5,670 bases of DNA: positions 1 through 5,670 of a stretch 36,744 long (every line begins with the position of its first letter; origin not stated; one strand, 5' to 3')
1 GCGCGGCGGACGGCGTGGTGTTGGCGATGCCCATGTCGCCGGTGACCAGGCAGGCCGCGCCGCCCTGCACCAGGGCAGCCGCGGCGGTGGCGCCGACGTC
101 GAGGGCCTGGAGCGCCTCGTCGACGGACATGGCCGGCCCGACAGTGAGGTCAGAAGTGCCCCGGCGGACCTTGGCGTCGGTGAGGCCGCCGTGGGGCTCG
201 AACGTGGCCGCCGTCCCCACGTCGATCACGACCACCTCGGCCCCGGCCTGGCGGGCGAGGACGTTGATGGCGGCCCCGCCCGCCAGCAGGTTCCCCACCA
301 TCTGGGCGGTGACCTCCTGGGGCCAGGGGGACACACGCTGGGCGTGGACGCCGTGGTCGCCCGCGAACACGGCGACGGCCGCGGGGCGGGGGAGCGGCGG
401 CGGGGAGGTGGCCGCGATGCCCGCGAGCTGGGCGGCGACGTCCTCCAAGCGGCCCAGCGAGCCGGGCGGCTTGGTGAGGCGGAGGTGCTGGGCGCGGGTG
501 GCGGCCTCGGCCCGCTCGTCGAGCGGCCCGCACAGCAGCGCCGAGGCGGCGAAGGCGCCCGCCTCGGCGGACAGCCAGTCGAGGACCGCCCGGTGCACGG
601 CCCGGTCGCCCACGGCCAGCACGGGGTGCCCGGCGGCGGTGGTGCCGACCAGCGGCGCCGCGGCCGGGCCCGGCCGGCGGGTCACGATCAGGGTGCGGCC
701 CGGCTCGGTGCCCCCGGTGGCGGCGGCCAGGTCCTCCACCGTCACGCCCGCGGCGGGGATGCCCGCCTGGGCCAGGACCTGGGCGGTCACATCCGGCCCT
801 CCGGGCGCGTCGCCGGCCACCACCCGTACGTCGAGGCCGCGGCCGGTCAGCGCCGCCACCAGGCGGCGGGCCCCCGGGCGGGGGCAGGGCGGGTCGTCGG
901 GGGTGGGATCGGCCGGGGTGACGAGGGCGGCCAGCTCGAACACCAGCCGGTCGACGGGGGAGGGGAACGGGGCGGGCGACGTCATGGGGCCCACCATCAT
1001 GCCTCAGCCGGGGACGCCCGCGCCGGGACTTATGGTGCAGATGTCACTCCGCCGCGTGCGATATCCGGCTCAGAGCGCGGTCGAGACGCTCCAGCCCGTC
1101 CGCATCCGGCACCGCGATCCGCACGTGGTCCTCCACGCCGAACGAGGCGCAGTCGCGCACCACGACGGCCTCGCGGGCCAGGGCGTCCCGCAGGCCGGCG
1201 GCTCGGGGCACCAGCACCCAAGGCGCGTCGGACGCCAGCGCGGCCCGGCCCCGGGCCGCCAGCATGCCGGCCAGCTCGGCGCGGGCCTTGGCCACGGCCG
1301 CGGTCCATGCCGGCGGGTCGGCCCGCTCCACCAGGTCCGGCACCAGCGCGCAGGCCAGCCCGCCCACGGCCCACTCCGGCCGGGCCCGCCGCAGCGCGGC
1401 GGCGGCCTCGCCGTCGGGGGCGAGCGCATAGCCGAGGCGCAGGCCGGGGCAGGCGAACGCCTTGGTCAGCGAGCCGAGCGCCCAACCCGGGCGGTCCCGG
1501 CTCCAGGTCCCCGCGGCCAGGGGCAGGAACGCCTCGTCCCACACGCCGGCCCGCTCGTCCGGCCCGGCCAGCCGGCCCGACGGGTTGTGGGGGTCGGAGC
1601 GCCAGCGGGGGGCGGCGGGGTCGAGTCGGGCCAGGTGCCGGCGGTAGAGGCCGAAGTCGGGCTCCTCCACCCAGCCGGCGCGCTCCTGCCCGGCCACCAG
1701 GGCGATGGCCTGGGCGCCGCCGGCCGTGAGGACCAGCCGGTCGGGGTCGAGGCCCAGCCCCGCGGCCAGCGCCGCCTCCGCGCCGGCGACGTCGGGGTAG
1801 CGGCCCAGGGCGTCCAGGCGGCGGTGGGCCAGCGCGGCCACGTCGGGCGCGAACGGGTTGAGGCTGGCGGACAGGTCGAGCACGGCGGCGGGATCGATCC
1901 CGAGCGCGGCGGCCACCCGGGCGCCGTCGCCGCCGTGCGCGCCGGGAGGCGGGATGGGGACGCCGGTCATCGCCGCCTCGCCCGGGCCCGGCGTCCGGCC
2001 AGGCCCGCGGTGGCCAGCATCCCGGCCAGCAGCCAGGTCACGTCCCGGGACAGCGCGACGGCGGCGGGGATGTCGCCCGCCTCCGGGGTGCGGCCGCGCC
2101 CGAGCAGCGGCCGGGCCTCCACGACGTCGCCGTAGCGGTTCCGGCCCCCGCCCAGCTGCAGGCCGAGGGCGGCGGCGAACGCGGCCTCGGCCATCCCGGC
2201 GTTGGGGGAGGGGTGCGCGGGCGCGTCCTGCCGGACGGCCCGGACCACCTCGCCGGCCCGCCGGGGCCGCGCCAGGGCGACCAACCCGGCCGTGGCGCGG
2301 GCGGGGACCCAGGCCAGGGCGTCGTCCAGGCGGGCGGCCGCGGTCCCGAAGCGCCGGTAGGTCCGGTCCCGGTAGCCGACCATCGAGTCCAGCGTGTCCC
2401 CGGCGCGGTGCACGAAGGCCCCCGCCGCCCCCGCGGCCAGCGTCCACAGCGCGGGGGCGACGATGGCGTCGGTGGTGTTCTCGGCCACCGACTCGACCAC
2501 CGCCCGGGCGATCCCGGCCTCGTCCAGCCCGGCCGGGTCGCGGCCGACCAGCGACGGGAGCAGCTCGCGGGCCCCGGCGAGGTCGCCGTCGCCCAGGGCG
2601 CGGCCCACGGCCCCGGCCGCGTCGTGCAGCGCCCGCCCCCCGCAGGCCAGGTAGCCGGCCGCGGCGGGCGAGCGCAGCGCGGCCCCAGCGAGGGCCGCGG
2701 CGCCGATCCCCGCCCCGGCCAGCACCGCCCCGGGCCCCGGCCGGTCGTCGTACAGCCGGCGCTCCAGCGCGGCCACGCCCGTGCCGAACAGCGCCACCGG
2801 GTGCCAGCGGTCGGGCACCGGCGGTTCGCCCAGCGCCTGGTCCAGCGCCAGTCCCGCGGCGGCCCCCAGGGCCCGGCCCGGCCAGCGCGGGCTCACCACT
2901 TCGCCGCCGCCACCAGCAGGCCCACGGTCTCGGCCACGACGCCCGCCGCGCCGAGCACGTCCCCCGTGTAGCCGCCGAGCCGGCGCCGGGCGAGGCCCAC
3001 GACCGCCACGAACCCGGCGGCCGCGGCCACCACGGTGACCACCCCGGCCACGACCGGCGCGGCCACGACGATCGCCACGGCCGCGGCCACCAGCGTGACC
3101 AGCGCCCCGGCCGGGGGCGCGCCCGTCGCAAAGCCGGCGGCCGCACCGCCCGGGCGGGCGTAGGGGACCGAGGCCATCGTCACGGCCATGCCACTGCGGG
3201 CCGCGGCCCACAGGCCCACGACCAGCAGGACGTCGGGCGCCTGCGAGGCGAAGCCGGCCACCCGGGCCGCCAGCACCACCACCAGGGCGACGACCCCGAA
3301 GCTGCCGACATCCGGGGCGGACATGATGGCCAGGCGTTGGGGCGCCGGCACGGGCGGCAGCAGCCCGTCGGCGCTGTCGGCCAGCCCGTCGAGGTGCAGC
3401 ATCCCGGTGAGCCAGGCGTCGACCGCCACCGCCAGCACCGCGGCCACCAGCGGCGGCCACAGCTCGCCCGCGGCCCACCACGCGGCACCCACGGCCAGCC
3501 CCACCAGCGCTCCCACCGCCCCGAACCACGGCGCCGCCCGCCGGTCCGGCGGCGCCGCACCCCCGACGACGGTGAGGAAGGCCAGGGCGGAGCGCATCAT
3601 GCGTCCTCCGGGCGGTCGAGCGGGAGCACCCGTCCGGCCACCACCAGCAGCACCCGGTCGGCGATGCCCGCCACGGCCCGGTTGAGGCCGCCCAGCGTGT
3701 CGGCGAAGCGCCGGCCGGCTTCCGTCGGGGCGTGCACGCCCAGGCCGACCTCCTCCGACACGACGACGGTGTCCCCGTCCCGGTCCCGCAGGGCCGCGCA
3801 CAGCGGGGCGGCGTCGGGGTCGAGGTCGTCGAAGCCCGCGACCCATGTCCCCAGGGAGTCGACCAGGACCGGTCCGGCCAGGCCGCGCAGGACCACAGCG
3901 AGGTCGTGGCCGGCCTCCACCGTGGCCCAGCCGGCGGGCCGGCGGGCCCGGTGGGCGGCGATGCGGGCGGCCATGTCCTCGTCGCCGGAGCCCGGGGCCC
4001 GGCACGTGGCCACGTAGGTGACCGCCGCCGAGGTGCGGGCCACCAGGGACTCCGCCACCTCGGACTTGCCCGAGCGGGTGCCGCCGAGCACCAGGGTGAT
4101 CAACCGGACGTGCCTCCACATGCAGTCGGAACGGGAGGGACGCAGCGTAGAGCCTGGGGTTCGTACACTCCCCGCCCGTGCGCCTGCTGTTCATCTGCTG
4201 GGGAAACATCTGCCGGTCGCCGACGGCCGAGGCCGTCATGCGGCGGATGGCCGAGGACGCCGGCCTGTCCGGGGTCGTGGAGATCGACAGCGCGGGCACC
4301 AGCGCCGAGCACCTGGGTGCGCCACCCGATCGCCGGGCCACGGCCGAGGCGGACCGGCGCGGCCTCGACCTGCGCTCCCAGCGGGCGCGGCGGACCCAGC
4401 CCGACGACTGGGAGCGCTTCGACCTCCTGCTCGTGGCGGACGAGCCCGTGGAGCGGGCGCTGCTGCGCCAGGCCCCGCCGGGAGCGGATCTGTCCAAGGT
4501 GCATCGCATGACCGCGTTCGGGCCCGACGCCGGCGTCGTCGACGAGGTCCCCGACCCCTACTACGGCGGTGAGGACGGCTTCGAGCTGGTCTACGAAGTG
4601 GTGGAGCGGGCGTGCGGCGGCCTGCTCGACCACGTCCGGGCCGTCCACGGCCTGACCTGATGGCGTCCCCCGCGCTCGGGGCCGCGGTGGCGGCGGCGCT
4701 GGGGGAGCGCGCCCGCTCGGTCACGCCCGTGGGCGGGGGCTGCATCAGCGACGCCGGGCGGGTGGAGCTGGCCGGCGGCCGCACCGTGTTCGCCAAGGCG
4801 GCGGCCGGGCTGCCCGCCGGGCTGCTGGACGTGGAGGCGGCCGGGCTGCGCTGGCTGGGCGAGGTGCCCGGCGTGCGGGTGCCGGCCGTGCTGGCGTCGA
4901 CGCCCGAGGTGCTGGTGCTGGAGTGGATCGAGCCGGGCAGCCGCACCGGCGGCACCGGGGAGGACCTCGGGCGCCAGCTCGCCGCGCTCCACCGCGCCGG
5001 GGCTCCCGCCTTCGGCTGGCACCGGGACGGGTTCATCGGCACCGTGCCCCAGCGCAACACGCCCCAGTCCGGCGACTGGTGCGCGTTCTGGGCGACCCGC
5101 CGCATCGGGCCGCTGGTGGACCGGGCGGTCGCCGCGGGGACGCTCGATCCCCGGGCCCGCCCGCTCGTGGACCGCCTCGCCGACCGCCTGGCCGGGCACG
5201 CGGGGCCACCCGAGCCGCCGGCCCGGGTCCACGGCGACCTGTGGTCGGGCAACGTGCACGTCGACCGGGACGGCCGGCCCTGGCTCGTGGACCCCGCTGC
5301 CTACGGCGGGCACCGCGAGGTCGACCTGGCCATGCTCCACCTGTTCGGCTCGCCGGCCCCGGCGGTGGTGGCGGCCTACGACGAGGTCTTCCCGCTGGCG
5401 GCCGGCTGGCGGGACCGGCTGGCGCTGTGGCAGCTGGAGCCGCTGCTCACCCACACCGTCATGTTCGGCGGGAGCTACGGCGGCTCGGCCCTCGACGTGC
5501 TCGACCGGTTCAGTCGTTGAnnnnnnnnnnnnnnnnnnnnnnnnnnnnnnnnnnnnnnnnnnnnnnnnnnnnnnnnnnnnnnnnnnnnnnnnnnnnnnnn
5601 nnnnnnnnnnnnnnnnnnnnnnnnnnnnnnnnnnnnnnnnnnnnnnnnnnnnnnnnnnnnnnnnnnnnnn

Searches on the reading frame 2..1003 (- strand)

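Call 12: search_protein_families(library=pfam, proteins=[window:2-1003:-], max_evalue=0.001)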
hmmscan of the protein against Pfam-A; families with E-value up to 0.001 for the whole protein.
window:2-1003:- (334 aa): 1 family
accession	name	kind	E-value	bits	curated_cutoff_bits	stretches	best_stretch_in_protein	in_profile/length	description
PF02277.22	DBI_PRT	-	9.8e-61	206.3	22.6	1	160-334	3-171/329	Phosphoribosyltransferase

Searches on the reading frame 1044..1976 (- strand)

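Call 12: search_protein_families(library=pfam, proteins=[window:1044-1976:-], max_evalue=0.001)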
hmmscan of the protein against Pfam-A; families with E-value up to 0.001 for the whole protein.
window:1044-1976:- (310 aa): 1 family
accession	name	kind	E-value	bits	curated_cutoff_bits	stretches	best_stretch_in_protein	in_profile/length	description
PF00155.27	Aminotran_1_2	-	6.6e-12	45.7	19.7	1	165-298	212-357/361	Aminotransferase class I and II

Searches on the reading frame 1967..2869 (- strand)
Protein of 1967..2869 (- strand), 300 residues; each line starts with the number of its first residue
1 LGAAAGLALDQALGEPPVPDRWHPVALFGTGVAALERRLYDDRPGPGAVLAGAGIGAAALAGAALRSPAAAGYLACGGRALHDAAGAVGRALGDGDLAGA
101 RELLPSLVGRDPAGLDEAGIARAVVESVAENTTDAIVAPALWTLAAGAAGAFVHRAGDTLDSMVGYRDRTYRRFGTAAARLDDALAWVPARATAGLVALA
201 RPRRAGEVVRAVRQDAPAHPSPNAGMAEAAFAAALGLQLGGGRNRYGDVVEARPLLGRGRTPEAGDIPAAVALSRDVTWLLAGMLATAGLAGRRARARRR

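Call 12: search_protein_families(library=pfam, proteins=[window:1967-2869:-], max_evalue=0.001)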
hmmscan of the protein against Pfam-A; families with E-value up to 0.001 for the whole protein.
window:1967-2869:- (300 aa): 1 family
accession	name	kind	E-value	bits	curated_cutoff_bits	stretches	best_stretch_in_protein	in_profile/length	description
PF03186.18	CobD_Cbib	-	2.9e-76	256.9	34.4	1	4-273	2-281/282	CobD/Cbib protein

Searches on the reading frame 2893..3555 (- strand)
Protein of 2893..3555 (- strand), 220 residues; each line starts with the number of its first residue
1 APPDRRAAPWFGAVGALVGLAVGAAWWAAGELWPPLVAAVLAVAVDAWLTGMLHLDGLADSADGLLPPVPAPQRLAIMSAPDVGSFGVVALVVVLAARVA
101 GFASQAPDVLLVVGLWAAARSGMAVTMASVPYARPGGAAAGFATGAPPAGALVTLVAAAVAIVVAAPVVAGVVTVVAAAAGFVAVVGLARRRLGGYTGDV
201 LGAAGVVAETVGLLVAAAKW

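Call 12: search_protein_families(library=pfam, proteins=[window:2893-3555:-], max_evalue=0.001)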
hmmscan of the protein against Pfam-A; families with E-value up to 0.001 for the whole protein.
window:2893-3555:- (220 aa): 1 family
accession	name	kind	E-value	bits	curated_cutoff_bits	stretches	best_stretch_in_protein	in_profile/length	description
PF02654.20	CobS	-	1.2e-38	133.9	23.2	1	5-214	14-207/207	Cobalamin-5-phosphate synthase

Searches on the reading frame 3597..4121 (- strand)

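Call 12: search_protein_families(library=pfam, proteins=[window:3597-4121:-], max_evalue=0.001)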
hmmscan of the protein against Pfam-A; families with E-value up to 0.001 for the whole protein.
window:3597-4121:- (174 aa): 1 family
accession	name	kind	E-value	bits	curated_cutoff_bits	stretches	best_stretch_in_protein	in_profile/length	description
PF02283.22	CobU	-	1.4e-44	152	27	1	9-167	1-167/168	Cobinamide kinase / cobinamide phosphate guanyltransferase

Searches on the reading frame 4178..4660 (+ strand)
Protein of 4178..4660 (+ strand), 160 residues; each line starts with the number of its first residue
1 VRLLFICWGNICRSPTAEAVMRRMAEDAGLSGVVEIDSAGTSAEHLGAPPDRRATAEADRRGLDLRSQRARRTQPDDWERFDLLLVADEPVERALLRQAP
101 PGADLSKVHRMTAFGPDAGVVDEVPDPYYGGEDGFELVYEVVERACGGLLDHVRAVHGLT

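Call 12: search_protein_families(library=pfam, proteins=[window:4178-4660:+], max_evalue=0.001)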
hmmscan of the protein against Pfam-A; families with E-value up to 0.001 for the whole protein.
window:4178-4660:+ (160 aa): 1 family
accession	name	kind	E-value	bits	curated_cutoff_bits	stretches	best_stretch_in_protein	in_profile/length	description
PF01451.26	LMWPc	-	1.4e-33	116.5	23.2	1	4-150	2-144/144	Low molecular weight phosphotyrosine protein phosphatase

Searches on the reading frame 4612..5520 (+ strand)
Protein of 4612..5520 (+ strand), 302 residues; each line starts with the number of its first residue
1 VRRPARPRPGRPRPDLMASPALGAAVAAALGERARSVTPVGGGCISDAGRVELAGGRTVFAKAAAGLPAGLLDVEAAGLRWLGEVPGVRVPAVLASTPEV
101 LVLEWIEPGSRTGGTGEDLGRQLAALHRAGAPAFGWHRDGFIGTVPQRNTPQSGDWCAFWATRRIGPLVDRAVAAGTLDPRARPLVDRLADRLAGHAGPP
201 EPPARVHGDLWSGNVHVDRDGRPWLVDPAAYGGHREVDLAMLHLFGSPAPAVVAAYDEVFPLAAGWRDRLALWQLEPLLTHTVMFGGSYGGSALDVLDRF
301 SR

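Call 12: search_protein_families(library=pfam, proteins=[window:4612-5520:+], max_evalue=0.001)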
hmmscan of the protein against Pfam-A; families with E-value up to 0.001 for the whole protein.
window:4612-5520:+ (302 aa): 2 families
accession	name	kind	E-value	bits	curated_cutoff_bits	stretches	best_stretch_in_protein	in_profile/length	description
PF03881.20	Fructosamin_kin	-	9.3e-58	196.2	22.4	1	34-299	19-284/288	Fructosamine kinase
PF01636.29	APH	-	2.8e-13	50.6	23.2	1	37-256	2-224/239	Phosphotransferase enzyme family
